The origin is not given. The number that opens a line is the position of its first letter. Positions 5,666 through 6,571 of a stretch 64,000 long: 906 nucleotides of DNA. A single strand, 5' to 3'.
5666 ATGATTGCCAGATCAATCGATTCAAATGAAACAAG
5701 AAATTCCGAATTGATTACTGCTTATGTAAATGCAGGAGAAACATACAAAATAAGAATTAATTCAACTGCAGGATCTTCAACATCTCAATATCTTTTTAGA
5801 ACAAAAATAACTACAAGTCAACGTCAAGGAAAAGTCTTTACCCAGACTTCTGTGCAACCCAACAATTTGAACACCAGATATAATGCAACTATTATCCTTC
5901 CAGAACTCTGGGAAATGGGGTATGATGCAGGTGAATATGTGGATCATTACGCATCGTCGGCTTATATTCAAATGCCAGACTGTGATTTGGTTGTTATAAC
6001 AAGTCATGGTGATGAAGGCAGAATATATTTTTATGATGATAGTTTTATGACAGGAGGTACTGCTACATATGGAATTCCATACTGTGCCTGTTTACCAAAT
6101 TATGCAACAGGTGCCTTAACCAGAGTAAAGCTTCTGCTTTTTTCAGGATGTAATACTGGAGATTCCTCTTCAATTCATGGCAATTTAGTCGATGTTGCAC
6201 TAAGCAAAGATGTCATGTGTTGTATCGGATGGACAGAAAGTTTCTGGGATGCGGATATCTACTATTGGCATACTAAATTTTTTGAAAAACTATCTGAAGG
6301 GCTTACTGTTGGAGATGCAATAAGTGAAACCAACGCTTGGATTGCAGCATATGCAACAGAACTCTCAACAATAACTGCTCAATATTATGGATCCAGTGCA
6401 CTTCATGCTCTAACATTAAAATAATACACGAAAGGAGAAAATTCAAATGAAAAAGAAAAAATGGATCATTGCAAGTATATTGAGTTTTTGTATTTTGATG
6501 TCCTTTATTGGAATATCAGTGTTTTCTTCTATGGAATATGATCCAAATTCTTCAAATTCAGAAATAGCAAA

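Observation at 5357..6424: In-frame TAA at the conserved DWYKF position of a PPC domain fused to a caspase-like His/Cys domain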

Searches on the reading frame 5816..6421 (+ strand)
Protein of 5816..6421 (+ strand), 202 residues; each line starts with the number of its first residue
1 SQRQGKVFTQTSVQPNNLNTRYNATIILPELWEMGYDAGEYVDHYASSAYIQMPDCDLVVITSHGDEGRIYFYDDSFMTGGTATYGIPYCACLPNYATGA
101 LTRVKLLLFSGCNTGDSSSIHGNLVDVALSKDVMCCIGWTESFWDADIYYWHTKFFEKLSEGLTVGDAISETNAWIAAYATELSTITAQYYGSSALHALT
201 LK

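Call 16: search_solved_structures(query=A3, max_evalue=10, show_alignments=2)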
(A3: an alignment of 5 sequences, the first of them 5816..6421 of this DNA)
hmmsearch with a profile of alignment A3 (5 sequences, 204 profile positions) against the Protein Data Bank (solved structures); distinct sequences matched with E-value up to 10: 4.
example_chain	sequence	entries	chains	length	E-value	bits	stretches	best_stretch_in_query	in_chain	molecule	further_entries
8tl0_A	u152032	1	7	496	0.14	15.4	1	129-174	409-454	CHAT domain-containing protein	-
5hqc_A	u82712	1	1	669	0.67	13.2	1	10-107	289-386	Glycoside Hydrolase Family 97 enzyme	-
5hqb_A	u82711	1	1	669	0.67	13.2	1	10-107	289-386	Alpha-glucosidase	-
5hq4_A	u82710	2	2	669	0.67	13.2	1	10-107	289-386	Alpha-glucosidase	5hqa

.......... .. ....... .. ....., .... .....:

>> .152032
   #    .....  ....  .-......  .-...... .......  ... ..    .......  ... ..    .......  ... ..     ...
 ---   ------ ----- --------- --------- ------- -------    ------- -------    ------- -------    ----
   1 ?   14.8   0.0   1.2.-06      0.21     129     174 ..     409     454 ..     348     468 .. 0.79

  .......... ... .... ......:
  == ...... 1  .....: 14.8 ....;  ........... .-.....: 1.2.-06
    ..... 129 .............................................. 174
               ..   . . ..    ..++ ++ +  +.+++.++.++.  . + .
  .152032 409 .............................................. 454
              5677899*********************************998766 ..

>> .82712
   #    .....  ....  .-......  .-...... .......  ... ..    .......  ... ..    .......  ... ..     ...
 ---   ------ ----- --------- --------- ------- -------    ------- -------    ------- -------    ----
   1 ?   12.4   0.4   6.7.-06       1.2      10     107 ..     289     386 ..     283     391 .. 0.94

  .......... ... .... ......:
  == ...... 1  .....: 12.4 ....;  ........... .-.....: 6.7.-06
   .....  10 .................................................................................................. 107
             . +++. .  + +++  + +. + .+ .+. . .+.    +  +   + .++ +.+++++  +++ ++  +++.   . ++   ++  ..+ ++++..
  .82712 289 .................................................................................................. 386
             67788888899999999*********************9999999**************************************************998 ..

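Call 27: search_protein_representatives(alignment_id=A3)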
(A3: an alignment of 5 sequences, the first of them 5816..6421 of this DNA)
Query: 5 sequences, 204 profile positions. Proteins with E-value up to 0.001 (for the whole library): 1462; up to 1e-10: 313; up to 1e-30: 36. The best 150 are listed.
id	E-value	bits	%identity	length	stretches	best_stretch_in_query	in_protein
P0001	1.7e-95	335.1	-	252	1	1-204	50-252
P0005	1.3e-78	280.0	-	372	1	3-204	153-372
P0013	4.0e-59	216.4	-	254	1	1-204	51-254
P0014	1.4e-55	204.8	-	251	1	3-203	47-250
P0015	1.5e-52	194.9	-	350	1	1-203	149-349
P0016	2.1e-47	178.1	-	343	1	5-203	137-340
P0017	1.8e-45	171.8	-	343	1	6-203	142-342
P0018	4.7e-43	163.9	-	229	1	4-197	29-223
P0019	4.9e-43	163.9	-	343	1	4-203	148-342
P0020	8.2e-43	163.1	-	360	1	3-203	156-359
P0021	1.4e-42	162.4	-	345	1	3-202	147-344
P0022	1.5e-42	162.3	-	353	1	4-203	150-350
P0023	8.6e-42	159.8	-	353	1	9-203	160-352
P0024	1.9e-41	158.7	-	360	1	3-203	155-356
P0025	1.1e-40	156.2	-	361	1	7-203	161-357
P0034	9.4e-37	143.4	-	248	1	15-203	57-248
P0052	2.7e-28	115.7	-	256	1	3-202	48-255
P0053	9.9e-28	113.9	-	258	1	8-197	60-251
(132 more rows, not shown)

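Call 29: find_encoding_contigs(protein=P0034, flank=3000, max_places=3)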
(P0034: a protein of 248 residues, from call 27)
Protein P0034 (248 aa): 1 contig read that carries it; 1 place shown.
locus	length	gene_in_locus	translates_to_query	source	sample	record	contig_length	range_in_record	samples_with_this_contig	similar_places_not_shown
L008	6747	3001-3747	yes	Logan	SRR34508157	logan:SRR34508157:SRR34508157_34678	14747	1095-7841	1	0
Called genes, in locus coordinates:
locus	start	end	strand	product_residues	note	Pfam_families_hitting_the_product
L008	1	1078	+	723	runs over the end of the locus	?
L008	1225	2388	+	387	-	PF02065:Melibiase (weak), PF16499:Melibiase_2, PF17801:Melibiase_C (weak)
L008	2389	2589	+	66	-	-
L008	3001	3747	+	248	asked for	-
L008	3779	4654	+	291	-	-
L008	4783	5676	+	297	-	-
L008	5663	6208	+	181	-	-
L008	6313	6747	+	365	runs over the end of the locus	PF00154:RecA_N, PF08423:Rad51, PF06745:ATPase (weak), PF01637:ATPase_2 (faint), PF27531:MT3502_N (weak), PF21096:RecA_C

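Call 30: find_encoding_contigs(protein=P0014, flank=3000, max_places=3)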
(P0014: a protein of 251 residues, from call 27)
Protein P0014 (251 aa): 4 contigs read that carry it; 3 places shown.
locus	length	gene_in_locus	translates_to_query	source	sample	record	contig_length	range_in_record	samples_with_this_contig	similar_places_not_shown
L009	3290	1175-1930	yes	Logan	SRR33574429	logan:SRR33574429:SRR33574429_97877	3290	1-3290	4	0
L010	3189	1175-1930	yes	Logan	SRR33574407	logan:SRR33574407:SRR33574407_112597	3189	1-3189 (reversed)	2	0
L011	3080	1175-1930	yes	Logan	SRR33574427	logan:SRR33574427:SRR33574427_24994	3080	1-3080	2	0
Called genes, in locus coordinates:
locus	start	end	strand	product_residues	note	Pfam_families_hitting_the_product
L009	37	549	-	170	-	PF01381:HTH_3, PF07022:Phage_CI_repr (weak), PF12844:HTH_19, PF13560:HTH_31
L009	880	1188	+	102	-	-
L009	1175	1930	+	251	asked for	-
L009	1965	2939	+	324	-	-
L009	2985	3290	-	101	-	?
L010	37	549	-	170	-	PF01381:HTH_3, PF07022:Phage_CI_repr (weak), PF12844:HTH_19, PF13560:HTH_31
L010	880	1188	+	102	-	-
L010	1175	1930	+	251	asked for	-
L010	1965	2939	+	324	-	-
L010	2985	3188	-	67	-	?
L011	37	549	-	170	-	PF01381:HTH_3, PF07022:Phage_CI_repr (weak), PF12844:HTH_19, PF13560:HTH_31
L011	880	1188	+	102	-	-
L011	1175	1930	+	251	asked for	-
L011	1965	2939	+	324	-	-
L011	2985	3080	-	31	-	?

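Call 42: search_protein_families(library=pfam, alignment_id=A6, max_evalue=0.01)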
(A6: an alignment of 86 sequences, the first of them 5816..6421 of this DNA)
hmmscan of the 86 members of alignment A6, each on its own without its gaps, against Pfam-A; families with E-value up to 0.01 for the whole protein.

A. member 1, window:5816-6421:+ (202 aa): 0 families

B. families by the number of members that match (of 86 scanned): 11 families
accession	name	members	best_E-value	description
PF12770.12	CHAT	20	1.5e-06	CHAT domain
PF04151.21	PPC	18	4e-07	Bacterial pre-peptidase C-terminal domain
PF14200.12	RicinB_lectin_2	2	1.4e-22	Ricin-type beta-trefoil lectin domain-like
PF00652.28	Ricin_B_lectin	2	1.6e-08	Ricin-type beta-trefoil lectin domain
PF18911.6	PKD_4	1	5.9e-07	PKD domain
PF01364.23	Peptidase_C25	1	6.3e-05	Peptidase family C25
PF00801.26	PKD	1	0.00021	PKD domain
PF02914.21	DDE_2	1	0.0049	Bacteriophage Mu transposase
PF00656.27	Peptidase_C14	1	0.0052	Caspase domain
PF19872.4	DUF6345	1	0.0055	Family of unknown function (DUF6345)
PF18962.6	Por_Secre_tail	1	0.0098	Secretion system C-terminal sorting domain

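Call 43: predict_structure(alignment_id=A6)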
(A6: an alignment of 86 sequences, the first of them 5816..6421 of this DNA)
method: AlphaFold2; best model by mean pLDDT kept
length: 202 residues; sequences in the alignment: 86
mean_pLDDT: 97.0   pTM: 0.93
mean pLDDT of the five models: 97.0, 96.1, 96.1, 96.2, 95.9
residues with pLDDT >= 90: 191; 70-90: 10; 50-70: 1; < 50: 0
segments of 3 or more residues with pLDDT < 50: none
pLDDT, mean of each block of 10 residues (from residue 1): 95 85 98 98 98 98 98 96 92 98 99 98 99 99 98 99 99 98 98 98 96
secondary structure, 60 per line:
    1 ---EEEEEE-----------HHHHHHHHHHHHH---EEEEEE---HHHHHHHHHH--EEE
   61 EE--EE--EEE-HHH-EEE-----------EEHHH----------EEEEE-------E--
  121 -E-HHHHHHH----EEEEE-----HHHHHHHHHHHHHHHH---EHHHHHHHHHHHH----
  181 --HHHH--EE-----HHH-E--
elements in order: E4-9 H21-33 E37-42 H46-55 E58-62 E69-71 E77-79 E106-110 H124-130 E135-139 H145-160 H165-176 H183-186

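Call 47: fold_search(model_id=the predicted structure, library=pdb)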
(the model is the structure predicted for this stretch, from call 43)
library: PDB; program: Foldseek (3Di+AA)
matches with E <= 10: 1281; with E <= 0.001: 87
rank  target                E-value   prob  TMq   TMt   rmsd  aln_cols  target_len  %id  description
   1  8tl0_B                2.8e-07  1.00  0.67  0.31   4.2       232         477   12  Structure of activated SAVED-CHAT filament (released 2024-03-06)
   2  8tl0_D                4.7e-07  1.00  0.67  0.31   4.2       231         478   12  Structure of activated SAVED-CHAT filament (released 2024-03-06)
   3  8tl0_A                6.8e-07  1.00  0.69  0.32   3.8       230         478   13  Structure of activated SAVED-CHAT filament (released 2024-03-06)
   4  8tl0_C                6.8e-07  1.00  0.63  0.30   6.3       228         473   14  Structure of activated SAVED-CHAT filament (released 2024-03-06)
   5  8tl0_I                1.2e-06  1.00  0.65  0.30   3.9       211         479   12  Structure of activated SAVED-CHAT filament (released 2024-03-06)
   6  3s8e_F                1.6e-05  1.00  0.48  0.45   7.1       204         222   15  Phosphorylation regulates assembly of the caspase-6 substrate-binding groove (released 2012-04-11)
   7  3s8e_E                1.7e-05  1.00  0.51  0.48   7.3       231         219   13  Phosphorylation regulates assembly of the caspase-6 substrate-binding groove (released 2012-04-11)
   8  3s8e_G                3.2e-05  1.00  0.49  0.46   7.4       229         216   13  Phosphorylation regulates assembly of the caspase-6 substrate-binding groove (released 2012-04-11)
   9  4iyr_B                3.4e-05  1.00  0.48  0.50   7.3       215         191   14  Crystal structure of full-length caspase-6 zymogen (released 2014-01-15)
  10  4hva_B                3.6e-05  1.00  0.53  0.46   8.9       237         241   16  Mechanistic and Structural Understanding of Uncompetitive Inhibitors of Caspase-6 (released 2013-03-20)
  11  3v6m_A                3.8e-05  1.00  0.52  0.51   6.9       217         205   15  Inhibition of caspase-6 activity by single mutation outside the active site (released 2012-03-28)
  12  8f78_D                4.4e-05  1.00  0.54  0.45   6.5       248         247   15  Compound 1 bound to procaspase-6 (released 2023-12-13)
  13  3v6m_J                5.3e-05  1.00  0.48  0.47   7.0       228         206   13  Inhibition of caspase-6 activity by single mutation outside the active site (released 2012-03-28)
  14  3s8e_H                5.3e-05  1.00  0.49  0.46   7.5       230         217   13  Phosphorylation regulates assembly of the caspase-6 substrate-binding groove (released 2012-04-11)
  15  3v6l_B                6.4e-05  1.00  0.54  0.46   5.8       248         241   13  Crystal Structure of caspase-6 inactivation mutation (released 2012-03-28)
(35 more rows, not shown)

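Call 50: find_related_loci(query=A3, collection=genome_contigs, flank=3000)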
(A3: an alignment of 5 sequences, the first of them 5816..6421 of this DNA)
Query A3 (202 aa) in genome_contigs; peptide patterns used: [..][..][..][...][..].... (x = any residue, [..] = any of these).
23 stretches matched a pattern; 3 encode a relative of the query (tblastn E <= 1e-3); 3 distinct loci.
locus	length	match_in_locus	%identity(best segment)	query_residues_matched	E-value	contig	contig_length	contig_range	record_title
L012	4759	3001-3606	48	1-201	1e-58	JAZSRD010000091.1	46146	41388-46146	MAG: Eubacteriales bacterium isolate T1900044540_TS20190006.MAGScoT_cleanbin_000007 SGB_55_k141_2797014, whole genome sh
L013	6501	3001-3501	30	8-169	3e-20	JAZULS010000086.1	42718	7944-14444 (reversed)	MAG: Eubacteriales bacterium isolate T1900044904_TS20190370.MAGScoT_cleanbin_000023 SGB_3305_k141_3135290, whole genome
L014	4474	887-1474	30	19-201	4e-23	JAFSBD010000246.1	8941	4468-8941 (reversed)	MAG: Clostridia bacterium isolate RGIG2982 Goat_Rectum-3__c626641, whole genome shotgun sequence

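Call 65: find_encoding_contigs(protein=P0171, flank=3000, max_places=4)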
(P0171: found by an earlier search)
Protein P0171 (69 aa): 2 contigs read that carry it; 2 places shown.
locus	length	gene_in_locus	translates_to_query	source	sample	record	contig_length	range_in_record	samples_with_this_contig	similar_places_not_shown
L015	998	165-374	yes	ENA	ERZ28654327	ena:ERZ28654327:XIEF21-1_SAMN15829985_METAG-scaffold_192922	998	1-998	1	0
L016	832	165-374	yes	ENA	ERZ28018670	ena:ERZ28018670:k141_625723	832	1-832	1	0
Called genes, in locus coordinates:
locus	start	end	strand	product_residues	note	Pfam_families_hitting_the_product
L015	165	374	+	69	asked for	-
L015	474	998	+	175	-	?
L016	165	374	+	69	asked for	-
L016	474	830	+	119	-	?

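Call 66: find_encoding_contigs(protein=P0165, flank=3000, max_places=3)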
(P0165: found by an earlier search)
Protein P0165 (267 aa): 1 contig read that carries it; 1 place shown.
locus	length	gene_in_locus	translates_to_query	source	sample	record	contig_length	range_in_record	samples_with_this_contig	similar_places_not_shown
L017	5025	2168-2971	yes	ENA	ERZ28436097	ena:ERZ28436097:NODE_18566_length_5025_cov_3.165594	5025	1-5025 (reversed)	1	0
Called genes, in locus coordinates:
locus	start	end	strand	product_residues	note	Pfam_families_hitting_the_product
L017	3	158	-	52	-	?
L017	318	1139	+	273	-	PF18937:DUF5685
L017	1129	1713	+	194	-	PF00226:DnaJ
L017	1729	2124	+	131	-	-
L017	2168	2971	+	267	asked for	-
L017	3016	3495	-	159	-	PF06695:Sm_multidrug_ex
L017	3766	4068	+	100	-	PF04277:OAD_gamma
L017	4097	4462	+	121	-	-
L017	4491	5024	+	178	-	?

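Call 80: find_related_loci(query=A3, collection=metagenome_contigs, flank=2500)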
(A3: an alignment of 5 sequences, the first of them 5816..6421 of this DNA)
Query A3 (202 aa) in metagenome_contigs; peptide patterns used: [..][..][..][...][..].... (x = any residue, [..] = any of these).
39 stretches matched a pattern; 1 encode a relative of the query (tblastn E <= 1e-3); 1 distinct loci.
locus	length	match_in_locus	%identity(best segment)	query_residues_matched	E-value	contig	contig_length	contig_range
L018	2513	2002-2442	34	57-196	5e-19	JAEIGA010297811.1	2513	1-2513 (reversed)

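Call 83: find_encoding_contigs(protein=P0013, flank=2500, max_places=2)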
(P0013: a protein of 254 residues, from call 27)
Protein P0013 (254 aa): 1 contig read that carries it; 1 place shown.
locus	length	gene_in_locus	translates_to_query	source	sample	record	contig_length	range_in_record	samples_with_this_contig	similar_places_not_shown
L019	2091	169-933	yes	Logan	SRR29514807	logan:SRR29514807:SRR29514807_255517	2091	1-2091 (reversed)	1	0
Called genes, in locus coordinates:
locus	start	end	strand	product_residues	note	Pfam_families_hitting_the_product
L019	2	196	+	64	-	?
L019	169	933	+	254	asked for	-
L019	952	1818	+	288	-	-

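Call 84: find_encoding_contigs(protein=P0052, flank=2500, max_places=2)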
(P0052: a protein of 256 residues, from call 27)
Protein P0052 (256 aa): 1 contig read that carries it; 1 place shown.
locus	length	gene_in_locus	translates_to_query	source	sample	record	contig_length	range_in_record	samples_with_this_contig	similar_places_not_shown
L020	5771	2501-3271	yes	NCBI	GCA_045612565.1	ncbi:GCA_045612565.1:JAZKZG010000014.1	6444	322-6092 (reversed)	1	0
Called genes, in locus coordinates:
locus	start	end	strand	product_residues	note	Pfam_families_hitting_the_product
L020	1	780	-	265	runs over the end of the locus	PF02311:AraC_binding (weak), PF00165:HTH_AraC, PF12833:HTH_18, PF00165:HTH_AraC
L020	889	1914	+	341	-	PF01408:GFO_IDH_MocA, PF02894:GFO_IDH_MocA_C, PF22725:GFO_IDH_MocA_C3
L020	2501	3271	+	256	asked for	-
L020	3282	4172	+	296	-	-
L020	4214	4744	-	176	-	PF00719:Pyrophosphatase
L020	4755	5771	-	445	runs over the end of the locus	?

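Call 85: find_encoding_contigs(protein=P0053, flank=2500, max_places=2)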
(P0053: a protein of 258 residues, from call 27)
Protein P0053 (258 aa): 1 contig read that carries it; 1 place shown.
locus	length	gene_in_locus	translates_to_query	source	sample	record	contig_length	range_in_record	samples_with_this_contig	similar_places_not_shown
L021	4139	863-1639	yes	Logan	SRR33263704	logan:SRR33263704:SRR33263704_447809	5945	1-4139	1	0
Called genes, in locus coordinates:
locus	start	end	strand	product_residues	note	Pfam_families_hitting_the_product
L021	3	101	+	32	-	?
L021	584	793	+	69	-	-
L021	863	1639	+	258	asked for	-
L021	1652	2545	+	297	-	-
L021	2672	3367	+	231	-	-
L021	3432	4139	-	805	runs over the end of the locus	PF01588:tRNA_bind, PF03483:B3_4, PF03484:B5, PF17759:tRNA_synthFbeta, PF03147:FDX-ACB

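Call 94: find_related_loci(query=A3, collection=viral_contigs, flank=3000)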
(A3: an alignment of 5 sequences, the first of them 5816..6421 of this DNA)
Query A3 (202 aa) in viral_contigs; peptide patterns used: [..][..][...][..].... (x = any residue, [..] = any of these).
8 stretches matched a pattern, but none encodes a relative of the query by tblastn (E <= 1e-3).

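Call 98: search_protein_families(library=ncbifam, proteins=[P0015, P0016, P0163, P0168], max_evalue=0.01)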
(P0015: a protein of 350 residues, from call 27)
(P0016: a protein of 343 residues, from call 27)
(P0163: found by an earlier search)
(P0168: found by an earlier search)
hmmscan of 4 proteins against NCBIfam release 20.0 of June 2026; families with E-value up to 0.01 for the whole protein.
P0015 (350 aa): 1 family
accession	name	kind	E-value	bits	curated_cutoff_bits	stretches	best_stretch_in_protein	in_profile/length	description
NF008064.0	PRK10799.1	equivalog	0.005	16.7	414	1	248-317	136-204/247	type 2 GTP cyclohydrolase I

P0016 (343 aa): 0 families

P0163 (296 aa): 0 families

P0168 (324 aa): 0 families
